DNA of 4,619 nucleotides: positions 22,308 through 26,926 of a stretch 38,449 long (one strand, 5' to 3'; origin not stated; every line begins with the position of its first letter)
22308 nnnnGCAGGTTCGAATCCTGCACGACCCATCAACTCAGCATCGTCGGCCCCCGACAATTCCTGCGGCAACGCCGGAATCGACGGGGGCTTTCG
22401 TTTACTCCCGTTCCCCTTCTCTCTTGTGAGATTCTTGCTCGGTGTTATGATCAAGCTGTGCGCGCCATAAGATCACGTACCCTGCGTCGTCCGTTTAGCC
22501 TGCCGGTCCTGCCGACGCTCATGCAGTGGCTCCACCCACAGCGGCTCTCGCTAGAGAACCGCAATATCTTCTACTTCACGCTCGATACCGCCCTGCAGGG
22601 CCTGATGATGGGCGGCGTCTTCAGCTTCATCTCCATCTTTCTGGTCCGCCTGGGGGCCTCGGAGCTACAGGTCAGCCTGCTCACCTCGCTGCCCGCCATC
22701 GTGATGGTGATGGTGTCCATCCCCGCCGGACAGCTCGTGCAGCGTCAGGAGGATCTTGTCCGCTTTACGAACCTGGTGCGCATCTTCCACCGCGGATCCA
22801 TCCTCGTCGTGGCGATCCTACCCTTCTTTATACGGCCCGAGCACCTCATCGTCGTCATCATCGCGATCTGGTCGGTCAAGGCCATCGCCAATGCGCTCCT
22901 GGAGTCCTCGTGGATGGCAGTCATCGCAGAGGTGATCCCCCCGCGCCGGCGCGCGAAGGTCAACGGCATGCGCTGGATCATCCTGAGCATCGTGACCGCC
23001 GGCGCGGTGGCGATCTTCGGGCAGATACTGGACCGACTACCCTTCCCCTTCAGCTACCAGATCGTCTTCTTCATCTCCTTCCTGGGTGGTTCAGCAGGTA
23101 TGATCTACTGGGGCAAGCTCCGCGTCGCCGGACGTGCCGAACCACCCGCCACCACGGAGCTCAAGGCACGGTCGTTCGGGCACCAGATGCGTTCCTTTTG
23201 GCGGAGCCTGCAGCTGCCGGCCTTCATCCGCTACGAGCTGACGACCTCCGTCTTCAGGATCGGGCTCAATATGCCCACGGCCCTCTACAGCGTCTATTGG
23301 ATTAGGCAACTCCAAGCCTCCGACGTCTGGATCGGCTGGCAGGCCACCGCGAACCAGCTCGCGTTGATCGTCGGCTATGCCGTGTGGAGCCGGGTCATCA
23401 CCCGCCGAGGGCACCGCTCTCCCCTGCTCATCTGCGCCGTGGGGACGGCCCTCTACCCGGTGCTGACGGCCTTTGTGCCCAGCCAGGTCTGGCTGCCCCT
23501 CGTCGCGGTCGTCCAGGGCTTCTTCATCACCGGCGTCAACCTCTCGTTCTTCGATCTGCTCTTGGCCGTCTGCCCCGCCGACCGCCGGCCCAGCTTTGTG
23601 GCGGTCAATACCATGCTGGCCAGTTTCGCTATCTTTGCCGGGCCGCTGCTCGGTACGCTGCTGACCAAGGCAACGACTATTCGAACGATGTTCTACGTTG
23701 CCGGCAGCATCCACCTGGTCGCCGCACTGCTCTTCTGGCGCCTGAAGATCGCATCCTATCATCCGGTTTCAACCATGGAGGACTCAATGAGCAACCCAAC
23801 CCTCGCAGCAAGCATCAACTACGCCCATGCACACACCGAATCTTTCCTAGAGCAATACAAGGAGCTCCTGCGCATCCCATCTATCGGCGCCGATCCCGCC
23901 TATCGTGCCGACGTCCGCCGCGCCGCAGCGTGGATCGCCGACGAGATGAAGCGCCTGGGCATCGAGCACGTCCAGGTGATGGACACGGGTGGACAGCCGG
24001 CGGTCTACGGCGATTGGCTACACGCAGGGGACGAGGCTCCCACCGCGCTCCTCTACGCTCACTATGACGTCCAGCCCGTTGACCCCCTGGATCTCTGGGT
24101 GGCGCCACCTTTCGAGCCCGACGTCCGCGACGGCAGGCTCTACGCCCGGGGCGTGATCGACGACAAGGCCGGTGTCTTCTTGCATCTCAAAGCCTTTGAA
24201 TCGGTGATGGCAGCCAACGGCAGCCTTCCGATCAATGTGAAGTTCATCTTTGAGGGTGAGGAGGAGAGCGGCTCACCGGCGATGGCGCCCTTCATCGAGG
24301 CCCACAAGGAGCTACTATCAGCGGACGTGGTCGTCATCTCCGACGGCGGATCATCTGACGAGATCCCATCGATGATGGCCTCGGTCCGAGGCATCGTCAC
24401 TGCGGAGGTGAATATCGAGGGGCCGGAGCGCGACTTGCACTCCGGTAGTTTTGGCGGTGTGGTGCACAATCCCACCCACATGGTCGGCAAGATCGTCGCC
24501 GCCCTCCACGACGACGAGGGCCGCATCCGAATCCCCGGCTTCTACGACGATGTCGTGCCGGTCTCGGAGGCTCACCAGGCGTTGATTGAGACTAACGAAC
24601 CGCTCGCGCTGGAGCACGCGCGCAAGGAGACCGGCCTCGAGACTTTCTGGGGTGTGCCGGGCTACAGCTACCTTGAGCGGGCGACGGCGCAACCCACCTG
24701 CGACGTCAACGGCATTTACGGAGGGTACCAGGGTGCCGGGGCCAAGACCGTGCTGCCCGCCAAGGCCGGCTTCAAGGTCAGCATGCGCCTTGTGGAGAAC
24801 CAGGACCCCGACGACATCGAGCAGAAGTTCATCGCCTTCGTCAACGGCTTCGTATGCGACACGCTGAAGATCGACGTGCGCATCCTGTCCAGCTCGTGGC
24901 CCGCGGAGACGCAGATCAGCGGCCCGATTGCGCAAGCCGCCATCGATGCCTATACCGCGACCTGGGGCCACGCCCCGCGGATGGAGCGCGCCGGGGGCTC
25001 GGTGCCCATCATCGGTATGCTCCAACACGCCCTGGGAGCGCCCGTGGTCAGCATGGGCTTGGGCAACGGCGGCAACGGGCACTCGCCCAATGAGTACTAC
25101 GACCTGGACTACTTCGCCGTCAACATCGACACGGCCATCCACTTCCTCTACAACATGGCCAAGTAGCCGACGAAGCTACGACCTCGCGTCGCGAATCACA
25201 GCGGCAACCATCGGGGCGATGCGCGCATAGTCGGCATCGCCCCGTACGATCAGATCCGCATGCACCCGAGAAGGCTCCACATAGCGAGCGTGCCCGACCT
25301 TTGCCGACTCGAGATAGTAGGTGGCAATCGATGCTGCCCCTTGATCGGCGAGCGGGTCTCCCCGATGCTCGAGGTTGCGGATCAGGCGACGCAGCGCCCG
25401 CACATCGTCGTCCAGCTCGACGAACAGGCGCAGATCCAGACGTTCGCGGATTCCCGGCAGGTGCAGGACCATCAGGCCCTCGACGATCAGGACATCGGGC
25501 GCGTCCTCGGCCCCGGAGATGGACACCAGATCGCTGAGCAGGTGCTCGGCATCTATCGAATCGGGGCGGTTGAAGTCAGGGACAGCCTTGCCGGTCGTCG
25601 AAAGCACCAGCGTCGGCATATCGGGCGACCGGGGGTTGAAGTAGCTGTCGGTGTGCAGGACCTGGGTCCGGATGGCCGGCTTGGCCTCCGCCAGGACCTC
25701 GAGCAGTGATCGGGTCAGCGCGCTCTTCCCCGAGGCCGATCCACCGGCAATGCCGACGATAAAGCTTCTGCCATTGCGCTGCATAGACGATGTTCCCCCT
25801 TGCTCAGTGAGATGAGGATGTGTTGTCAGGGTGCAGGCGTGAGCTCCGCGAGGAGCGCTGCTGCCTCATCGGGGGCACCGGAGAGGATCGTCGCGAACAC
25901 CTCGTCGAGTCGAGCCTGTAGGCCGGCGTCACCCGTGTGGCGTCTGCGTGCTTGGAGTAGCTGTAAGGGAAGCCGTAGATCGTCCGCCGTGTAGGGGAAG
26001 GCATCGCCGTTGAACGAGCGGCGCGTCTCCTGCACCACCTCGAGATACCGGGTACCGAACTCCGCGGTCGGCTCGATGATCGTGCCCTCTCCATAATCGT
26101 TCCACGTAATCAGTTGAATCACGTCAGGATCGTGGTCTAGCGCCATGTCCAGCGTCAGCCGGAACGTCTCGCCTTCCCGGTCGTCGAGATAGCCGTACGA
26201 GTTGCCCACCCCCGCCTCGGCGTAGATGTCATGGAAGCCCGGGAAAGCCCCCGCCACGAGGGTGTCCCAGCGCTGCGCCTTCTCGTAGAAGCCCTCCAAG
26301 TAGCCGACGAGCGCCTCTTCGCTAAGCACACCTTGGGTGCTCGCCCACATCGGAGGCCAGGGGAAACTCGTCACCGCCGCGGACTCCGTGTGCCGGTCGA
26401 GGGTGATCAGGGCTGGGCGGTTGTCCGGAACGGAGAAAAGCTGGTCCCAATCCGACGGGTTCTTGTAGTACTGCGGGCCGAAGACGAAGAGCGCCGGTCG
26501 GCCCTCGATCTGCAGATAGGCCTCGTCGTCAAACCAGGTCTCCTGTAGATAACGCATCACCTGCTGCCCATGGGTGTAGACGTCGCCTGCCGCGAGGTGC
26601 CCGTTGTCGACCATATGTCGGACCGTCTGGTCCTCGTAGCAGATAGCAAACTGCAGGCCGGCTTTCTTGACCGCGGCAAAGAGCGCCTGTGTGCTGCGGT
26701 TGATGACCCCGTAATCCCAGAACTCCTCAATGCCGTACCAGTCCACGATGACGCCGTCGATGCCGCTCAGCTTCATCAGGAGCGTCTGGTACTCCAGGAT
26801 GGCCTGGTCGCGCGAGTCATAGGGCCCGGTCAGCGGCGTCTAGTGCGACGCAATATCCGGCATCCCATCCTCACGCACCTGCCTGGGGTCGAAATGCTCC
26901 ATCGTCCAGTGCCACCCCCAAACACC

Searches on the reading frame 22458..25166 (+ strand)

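Call 50: search_protein_families(library=pfam, proteins=[window:22458-25166:+], max_evalue=0.001)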
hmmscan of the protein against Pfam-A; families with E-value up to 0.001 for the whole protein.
window:22458-25166:+ (902 aa): 4 families
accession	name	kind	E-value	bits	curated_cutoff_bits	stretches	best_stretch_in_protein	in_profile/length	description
PF01546.33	Peptidase_M20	-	1.5e-33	116.9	24.6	1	531-897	1-204/206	Peptidase family M20/M25/M40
PF07690.21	MFS_1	-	7.7e-27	94.5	33.4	2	263-438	5-182/347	Major Facilitator Superfamily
PF07687.19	M20_dimer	-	3e-14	53.3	21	1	644-796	4-100/107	Peptidase dimerisation domain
PF12832.13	MFS_1_like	-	2.2e-10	40.6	25.2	2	136-350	97-307/373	MFS_1 like family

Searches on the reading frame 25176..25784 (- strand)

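Call 50: search_protein_families(library=pfam, proteins=[window:25176-25784:-], max_evalue=0.001)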
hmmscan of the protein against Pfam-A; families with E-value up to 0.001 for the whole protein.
window:25176-25784:- (202 aa): 1 family
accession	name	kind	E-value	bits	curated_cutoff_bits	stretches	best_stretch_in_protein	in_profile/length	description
PF00485.24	PRK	-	8.2e-15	55.6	22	1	95-181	108-188/196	Phosphoribulokinase / Uridine kinase family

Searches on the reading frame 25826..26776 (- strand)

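Call 50: search_protein_families(library=pfam, proteins=[window:25826-26776:-], max_evalue=0.001)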
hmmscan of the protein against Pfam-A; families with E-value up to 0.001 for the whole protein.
window:25826-26776:- (316 aa): 3 families
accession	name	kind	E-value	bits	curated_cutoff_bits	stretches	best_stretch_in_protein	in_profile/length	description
PF14307.12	Glyco_tran_WbsX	-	8.3e-09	35.8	25.1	1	216-248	318-350/350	Glycosyltransferase WbsX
PF03659.20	Glyco_hydro_71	-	2.6e-05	23.6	34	1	209-239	213-243/375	Glycosyl hydrolase family 71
PF16317.11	Glyco_hydro_99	-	5.1e-05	23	33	0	194-238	264-308/341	Glycosyl hydrolase family 99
